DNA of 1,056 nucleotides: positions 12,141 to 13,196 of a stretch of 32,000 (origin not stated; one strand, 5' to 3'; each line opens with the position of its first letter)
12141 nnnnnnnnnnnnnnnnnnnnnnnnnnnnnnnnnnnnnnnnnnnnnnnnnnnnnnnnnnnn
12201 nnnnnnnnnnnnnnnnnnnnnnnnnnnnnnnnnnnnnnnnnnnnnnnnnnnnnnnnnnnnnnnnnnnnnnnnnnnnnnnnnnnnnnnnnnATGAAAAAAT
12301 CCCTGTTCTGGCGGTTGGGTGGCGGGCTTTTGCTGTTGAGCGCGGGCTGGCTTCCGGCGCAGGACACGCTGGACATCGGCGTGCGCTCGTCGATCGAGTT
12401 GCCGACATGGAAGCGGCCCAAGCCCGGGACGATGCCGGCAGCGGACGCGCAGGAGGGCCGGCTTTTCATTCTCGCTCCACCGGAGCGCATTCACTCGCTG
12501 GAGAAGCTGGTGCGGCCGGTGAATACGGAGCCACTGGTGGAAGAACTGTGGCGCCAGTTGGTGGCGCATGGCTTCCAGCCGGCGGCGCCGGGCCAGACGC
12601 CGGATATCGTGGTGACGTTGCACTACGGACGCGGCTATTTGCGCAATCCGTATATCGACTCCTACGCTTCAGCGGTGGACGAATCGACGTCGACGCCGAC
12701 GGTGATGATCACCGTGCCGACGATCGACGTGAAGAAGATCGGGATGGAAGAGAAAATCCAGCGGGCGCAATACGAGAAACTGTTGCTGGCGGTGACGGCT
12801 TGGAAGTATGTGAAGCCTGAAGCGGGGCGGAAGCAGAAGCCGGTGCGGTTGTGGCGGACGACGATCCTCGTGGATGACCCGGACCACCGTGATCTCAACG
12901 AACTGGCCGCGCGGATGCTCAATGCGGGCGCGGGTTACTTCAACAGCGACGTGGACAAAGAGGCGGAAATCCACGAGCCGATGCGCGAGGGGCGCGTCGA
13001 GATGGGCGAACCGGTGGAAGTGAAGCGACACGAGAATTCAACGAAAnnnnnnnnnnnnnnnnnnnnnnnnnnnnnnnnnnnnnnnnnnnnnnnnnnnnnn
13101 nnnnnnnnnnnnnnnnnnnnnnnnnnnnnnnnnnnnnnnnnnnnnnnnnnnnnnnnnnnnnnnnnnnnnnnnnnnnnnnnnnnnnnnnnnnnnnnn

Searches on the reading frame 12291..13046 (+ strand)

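Call 5: search_protein_families(library=pfam, proteins=[window:12291-13046:+], max_evalue=1)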
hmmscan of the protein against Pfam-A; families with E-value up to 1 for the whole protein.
window:12291-13046:+ (252 aa): 1 family
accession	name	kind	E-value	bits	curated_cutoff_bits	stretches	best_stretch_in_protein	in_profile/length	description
PF11727.13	ISG65-75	-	0.24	11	25.1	1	144-180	194-230/281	Invariant surface glycoprotein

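Call 6: search_protein_families(library=ncbifam, proteins=[window:12291-13046:+], max_evalue=1)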
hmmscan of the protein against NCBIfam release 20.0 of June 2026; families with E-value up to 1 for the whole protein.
window:12291-13046:+ (252 aa): 0 families
